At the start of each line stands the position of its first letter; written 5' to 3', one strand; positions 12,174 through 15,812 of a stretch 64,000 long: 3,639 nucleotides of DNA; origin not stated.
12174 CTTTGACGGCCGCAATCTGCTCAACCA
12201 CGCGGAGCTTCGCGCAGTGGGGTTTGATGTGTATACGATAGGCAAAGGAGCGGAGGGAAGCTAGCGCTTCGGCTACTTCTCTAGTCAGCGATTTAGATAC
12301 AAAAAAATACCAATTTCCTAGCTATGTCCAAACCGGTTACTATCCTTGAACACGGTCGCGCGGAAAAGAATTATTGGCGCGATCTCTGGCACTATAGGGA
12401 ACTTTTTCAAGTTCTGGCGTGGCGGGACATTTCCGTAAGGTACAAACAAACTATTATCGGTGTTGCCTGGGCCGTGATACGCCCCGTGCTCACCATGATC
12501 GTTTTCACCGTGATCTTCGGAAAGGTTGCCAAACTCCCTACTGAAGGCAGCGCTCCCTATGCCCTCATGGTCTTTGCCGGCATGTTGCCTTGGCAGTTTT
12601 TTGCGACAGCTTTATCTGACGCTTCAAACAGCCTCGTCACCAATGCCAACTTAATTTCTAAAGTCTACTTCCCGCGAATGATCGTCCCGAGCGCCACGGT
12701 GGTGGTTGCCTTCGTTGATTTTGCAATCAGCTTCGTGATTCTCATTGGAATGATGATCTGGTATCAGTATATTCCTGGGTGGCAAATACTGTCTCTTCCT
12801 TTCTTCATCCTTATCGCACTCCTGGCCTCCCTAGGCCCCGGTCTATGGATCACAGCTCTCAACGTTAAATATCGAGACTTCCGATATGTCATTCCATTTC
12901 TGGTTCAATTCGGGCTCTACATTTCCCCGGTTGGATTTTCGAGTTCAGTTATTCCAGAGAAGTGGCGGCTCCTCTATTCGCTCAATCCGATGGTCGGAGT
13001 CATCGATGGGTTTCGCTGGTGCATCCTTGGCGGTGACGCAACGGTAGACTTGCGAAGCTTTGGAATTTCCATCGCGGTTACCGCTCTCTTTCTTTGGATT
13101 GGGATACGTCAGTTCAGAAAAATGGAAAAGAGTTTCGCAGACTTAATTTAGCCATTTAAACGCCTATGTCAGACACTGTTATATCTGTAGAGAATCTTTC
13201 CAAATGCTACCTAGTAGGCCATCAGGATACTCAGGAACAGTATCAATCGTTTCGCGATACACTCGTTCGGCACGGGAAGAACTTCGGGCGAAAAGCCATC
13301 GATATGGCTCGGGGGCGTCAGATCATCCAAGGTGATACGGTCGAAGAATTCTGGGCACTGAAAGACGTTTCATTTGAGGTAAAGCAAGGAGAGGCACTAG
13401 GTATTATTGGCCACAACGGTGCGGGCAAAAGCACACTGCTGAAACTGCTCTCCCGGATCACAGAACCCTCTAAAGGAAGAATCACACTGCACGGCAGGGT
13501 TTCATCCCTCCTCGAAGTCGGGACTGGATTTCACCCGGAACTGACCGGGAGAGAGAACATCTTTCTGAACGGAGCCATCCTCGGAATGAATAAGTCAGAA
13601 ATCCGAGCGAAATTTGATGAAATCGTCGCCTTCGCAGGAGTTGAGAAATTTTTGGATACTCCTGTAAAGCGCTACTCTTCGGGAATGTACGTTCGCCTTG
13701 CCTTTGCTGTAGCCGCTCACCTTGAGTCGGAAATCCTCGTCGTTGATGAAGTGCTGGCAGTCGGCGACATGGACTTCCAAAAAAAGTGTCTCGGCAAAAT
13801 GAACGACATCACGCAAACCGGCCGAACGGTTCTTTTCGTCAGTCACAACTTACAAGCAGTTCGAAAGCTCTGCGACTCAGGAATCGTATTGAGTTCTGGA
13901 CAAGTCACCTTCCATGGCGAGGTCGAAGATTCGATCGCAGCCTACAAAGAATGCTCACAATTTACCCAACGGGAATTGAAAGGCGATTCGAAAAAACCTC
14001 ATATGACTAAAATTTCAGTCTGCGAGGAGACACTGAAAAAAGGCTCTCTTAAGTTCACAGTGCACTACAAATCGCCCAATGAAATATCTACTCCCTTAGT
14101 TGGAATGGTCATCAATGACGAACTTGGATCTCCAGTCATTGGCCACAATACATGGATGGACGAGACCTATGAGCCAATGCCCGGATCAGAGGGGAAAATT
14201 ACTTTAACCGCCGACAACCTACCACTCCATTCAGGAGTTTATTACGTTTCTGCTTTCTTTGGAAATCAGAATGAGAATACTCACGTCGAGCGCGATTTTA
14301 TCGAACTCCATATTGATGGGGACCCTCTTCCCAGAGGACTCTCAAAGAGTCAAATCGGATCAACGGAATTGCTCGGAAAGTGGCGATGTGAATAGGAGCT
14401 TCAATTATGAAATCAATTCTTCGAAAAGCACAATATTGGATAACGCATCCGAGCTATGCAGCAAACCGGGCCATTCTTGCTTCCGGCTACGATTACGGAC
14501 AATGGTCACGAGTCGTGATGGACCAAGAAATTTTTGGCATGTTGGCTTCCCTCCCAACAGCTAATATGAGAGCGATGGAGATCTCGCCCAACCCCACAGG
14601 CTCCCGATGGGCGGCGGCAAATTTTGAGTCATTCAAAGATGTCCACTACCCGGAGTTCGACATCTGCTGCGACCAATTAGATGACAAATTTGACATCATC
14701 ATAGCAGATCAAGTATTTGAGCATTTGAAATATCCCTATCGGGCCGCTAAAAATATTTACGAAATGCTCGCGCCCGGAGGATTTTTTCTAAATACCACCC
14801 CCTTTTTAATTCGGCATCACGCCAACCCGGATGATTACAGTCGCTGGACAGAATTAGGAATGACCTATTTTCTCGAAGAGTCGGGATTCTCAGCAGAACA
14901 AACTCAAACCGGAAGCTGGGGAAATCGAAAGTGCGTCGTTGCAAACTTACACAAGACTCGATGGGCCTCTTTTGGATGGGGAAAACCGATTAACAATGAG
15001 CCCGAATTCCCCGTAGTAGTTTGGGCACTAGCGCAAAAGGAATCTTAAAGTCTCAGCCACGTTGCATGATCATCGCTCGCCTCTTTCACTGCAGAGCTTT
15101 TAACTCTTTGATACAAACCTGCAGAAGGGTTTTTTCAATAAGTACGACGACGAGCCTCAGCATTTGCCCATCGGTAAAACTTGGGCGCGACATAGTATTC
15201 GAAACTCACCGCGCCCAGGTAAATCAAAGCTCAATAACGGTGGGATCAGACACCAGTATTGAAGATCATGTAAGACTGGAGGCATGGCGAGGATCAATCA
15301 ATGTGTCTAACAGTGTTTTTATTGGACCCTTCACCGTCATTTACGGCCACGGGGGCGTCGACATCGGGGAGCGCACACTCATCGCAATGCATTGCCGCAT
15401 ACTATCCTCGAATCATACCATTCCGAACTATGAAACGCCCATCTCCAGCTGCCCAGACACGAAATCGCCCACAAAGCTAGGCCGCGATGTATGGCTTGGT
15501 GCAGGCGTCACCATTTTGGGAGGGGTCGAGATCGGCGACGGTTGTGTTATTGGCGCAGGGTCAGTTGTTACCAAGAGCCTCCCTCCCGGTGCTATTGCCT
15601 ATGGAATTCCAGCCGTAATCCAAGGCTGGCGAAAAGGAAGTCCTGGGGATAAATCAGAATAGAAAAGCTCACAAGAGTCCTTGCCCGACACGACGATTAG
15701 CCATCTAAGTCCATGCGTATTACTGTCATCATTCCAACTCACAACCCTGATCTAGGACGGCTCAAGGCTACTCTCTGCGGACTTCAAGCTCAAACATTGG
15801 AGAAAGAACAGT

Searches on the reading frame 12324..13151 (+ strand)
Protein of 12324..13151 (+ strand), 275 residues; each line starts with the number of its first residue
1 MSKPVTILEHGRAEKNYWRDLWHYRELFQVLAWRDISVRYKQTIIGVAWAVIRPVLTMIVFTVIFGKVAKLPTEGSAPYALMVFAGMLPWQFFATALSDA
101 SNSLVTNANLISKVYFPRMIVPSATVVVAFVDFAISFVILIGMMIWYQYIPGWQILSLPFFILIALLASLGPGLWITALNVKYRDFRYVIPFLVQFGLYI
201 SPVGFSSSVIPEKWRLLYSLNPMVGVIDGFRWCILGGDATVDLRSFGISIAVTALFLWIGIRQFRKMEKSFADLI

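Call 9: search_protein_families(library=pfam, proteins=[window:12324-13151:+])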
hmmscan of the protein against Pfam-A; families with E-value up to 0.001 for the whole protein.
window:12324-13151:+ (275 aa): 1 family
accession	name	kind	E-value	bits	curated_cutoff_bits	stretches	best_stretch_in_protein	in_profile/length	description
PF01061.29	ABC2_membrane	-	6.9e-22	78.5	26.9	1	27-234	2-210/211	ABC-2 type transporter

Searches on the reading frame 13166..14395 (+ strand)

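Call 9: search_protein_families(library=pfam, proteins=[window:13166-14395:+])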
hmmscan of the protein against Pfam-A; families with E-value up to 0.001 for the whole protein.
window:13166-14395:+ (409 aa): 3 families
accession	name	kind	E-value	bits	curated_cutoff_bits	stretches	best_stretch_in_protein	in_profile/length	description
PF00005.33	ABC_tran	-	2.9e-23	83.4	25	1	65-196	1-135/137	ABC transporter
PF14524.12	Wzt_C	-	1.4e-11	45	30.4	1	294-379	33-121/143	Wzt C-terminal domain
PF13304.12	AAA_21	-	0.00069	20.2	27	0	79-100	3-24/304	AAA domain, putative AbiEii toxin, Type IV TA system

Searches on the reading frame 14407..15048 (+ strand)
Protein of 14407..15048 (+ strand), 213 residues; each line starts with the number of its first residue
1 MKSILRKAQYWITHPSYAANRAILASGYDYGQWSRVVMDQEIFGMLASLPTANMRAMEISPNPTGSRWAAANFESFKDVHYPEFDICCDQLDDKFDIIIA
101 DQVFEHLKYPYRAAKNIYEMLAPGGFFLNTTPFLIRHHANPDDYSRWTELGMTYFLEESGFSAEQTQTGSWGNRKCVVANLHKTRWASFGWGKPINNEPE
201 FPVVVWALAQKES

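Call 85: search_protein_families(library=pfam, max_evalue=0.0001, proteins=[window:14407-15048:+])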
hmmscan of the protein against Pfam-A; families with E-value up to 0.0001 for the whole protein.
window:14407-15048:+ (213 aa): 3 families
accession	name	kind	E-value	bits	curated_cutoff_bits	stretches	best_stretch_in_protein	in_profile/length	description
PF13489.12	Methyltransf_23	-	4.4e-09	36.7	27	1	53-136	46-122/164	Methyltransferase domain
PF08242.18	Methyltransf_12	-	7.6e-09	36.6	30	1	45-127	14-98/98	Methyltransferase domain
PF08241.18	Methyltransf_11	-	8.5e-08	33.2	21.2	1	52-128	19-94/95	Methyltransferase domain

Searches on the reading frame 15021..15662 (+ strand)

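Call 85: search_protein_families(library=pfam, max_evalue=0.0001, proteins=[window:15021-15662:+])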
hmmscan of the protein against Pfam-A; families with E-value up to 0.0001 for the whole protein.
window:15021-15662:+ (213 aa): 2 families
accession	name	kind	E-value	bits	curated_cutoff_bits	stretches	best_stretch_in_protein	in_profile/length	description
PF00132.30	Hexapep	-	8.4e-19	66.8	27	1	151-185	2-36/36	Bacterial transferase hexapeptide (six repeats)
PF14602.12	Hexapep_2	-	5.9e-10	39.1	27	1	150-185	1-34/34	Hexapeptide repeat of succinyl-transferase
